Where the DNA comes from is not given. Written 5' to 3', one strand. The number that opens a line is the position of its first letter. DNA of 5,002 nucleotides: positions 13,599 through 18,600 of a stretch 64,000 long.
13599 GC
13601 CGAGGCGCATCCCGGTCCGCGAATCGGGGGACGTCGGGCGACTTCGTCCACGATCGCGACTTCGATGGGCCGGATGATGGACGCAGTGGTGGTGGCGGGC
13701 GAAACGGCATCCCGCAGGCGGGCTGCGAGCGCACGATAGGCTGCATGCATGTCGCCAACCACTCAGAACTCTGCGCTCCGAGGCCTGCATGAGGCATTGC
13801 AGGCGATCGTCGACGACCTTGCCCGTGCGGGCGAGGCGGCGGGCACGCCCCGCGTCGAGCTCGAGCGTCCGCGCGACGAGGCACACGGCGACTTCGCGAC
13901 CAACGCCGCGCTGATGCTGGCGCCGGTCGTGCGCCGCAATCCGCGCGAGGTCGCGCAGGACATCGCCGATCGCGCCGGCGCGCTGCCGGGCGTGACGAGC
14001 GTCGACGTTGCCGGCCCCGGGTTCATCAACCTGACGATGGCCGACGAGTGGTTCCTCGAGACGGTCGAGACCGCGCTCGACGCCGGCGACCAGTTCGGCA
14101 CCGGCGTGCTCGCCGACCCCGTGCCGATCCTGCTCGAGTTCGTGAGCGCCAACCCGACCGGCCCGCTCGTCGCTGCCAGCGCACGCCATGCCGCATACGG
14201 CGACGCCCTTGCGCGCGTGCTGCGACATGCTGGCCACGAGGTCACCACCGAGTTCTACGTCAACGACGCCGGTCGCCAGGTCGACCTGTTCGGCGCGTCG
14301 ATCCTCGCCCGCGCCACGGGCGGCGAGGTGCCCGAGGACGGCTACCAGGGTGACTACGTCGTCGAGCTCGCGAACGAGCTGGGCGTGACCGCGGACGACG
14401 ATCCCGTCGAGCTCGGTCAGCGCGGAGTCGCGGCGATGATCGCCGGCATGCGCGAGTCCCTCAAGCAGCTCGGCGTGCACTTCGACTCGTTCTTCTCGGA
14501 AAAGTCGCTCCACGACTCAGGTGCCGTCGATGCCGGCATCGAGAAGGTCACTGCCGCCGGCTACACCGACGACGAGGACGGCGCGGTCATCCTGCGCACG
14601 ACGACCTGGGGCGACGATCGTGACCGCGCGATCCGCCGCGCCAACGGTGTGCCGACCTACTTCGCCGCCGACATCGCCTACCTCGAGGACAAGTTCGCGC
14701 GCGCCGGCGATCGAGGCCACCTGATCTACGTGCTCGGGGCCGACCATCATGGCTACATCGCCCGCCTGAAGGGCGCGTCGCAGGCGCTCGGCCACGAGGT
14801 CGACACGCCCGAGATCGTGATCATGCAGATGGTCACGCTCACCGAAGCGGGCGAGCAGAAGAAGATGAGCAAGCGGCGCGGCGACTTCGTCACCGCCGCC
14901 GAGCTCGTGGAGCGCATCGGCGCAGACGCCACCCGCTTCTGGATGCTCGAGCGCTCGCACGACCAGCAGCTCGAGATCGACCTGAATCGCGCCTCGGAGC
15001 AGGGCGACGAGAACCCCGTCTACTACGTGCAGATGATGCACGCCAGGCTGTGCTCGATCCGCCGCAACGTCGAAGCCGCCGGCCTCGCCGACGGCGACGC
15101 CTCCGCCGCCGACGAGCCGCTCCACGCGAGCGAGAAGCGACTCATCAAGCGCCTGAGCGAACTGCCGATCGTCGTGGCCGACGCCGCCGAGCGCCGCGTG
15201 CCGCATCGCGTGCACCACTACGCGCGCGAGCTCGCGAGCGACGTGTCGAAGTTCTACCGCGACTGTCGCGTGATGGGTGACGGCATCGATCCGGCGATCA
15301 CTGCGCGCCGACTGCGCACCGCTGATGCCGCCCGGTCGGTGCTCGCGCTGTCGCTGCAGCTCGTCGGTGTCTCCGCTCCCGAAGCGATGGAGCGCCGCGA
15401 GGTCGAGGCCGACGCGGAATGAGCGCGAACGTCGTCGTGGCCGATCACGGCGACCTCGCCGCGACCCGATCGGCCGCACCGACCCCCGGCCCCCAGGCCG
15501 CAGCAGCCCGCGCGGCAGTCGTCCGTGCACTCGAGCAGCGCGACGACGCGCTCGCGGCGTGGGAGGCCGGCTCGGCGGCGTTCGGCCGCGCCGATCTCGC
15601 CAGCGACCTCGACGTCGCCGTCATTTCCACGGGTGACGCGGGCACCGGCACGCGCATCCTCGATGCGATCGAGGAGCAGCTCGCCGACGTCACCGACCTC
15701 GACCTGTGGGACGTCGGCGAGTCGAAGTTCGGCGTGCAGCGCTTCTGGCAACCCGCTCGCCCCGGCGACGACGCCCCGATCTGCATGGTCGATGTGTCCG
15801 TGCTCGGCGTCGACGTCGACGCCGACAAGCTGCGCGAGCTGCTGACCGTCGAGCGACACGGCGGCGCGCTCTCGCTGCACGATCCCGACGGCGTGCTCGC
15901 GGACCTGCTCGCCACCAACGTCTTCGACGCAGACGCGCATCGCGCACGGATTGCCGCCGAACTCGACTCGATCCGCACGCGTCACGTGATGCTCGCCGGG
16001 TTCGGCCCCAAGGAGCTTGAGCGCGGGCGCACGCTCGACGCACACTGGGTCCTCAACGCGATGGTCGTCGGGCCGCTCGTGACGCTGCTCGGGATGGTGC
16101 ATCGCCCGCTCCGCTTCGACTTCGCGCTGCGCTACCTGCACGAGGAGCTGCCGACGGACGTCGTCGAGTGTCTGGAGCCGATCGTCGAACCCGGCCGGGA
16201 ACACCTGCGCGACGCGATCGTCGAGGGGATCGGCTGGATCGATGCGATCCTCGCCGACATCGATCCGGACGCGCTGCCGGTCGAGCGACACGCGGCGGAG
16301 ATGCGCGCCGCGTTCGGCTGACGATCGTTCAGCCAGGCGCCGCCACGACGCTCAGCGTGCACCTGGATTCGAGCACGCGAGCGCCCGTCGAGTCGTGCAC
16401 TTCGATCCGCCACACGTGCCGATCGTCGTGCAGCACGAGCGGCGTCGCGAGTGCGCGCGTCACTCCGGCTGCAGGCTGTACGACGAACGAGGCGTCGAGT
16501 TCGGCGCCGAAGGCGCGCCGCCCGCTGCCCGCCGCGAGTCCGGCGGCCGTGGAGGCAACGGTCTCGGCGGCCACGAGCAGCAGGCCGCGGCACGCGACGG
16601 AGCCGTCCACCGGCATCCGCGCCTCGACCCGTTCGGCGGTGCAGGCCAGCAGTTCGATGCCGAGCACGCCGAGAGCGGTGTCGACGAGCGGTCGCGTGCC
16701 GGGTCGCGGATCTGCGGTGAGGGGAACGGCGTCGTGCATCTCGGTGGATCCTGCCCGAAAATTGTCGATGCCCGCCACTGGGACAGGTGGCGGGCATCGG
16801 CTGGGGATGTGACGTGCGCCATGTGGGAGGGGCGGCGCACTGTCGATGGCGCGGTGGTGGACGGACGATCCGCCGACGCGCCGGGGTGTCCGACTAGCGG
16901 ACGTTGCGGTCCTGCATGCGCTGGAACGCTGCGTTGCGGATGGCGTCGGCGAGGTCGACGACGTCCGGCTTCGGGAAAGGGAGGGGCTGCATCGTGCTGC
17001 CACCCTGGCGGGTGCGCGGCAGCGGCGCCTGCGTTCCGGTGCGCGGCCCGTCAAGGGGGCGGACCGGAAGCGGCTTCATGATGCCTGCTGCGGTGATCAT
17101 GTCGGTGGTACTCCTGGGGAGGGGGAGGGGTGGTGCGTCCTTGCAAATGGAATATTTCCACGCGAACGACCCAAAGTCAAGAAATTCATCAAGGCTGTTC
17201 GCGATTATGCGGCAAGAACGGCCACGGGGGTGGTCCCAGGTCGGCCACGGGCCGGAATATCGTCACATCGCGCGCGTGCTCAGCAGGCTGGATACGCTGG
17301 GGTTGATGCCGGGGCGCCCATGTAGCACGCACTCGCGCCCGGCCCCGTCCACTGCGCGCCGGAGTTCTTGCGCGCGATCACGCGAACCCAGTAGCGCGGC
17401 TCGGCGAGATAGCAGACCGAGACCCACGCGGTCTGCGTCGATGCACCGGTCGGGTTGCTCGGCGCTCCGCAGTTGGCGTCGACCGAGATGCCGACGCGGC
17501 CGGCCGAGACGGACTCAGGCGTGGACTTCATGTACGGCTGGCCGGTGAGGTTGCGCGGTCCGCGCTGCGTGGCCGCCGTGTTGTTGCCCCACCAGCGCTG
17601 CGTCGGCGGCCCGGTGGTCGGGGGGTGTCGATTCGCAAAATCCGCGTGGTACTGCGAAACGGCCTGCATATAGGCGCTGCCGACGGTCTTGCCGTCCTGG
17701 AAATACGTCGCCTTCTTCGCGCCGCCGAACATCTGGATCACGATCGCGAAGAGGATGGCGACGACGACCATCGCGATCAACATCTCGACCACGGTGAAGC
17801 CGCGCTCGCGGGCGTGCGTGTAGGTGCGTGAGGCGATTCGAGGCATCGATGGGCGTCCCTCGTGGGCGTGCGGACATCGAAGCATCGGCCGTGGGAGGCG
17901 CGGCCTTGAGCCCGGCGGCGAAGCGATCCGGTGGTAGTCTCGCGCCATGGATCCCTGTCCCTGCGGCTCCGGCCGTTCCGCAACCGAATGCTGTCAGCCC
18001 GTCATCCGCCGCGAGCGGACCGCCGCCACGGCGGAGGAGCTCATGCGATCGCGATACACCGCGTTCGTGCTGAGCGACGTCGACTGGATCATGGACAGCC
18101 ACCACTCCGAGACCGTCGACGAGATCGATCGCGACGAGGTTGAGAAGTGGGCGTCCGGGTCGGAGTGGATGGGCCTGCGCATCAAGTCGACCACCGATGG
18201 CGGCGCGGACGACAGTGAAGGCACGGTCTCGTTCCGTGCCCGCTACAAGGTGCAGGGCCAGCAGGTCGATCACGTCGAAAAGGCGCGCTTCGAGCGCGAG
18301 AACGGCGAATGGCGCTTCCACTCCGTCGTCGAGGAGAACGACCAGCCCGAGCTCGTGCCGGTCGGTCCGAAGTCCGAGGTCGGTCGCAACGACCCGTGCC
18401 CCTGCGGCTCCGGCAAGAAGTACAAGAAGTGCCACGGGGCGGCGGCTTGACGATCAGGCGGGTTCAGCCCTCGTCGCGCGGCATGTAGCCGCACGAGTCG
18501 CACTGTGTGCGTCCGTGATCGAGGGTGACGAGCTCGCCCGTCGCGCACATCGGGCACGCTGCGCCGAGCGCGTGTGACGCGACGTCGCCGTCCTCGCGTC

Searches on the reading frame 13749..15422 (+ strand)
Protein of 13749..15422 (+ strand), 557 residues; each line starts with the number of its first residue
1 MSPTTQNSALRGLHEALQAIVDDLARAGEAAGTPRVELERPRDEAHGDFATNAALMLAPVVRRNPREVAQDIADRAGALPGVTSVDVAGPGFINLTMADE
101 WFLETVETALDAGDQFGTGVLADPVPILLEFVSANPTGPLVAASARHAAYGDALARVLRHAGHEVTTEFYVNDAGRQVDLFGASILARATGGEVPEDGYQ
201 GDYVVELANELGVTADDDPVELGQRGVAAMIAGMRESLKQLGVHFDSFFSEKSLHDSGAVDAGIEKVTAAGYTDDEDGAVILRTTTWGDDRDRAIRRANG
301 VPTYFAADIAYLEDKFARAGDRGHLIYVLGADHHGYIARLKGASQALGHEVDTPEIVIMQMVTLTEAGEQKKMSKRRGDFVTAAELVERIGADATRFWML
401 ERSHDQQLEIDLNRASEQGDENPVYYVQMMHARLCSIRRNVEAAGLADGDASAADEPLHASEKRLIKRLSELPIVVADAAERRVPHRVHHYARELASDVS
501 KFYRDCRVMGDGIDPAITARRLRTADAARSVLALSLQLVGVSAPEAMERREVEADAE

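Call 39: search_protein_families(library=pfam, proteins=[window:13749-15422:+], max_evalue=0.001)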
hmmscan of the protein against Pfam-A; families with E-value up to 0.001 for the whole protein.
window:13749-15422:+ (557 aa): 5 families
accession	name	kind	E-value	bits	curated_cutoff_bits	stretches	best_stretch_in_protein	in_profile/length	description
PF05746.21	DALR_1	-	1.5e-24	86.7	22.3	1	427-547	1-117/117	DALR anticodon binding domain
PF03485.21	Arg_tRNA_synt_N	-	1.9e-19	70.5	21.5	1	18-96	5-84/85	Arginyl tRNA synthetase N terminal domain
PF00750.26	tRNA-synt_1d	-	1.8e-11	44.1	23.3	1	262-433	172-341/349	tRNA synthetases class I (R), catalytic domain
PF00133.28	tRNA-synt_1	-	5.6e-06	25.8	22.7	1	335-410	341-413/414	tRNA synthetases class I (I, L, M and V)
PF09334.17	tRNA-synt_1g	-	0.00026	20.3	20.1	0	369-409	324-363/391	tRNA synthetases class I (M)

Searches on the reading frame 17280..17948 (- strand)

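Call 39: search_protein_families(library=pfam, proteins=[window:17280-17948:-], max_evalue=0.001)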
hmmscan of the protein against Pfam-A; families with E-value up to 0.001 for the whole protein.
window:17280-17948:- (222 aa): 1 family
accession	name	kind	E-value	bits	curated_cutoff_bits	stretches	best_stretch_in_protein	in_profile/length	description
PF07963.17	N_methyl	-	4.7e-07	29.5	21.2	1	47-70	3-26/27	Prokaryotic N-terminal methylation motif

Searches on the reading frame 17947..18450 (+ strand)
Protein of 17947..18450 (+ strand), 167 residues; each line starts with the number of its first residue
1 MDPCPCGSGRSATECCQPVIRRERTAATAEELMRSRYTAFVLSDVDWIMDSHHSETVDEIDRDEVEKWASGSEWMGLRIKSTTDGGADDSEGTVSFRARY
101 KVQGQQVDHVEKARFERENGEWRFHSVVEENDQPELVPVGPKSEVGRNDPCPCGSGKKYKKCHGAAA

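Call 39: search_protein_families(library=pfam, proteins=[window:17947-18450:+], max_evalue=0.001)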
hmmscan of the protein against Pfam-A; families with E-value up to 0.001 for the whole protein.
window:17947-18450:+ (167 aa): 2 families
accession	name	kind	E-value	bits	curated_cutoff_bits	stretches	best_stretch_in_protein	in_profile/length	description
PF17775.7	YchJ_M-like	-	7.6e-30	104.1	22.7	1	28-125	1-97/99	YchJ, middle NTF2-like domain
PF02810.21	SEC-C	-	6.4e-16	58.3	20.4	2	147-164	1-18/19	SEC-C motif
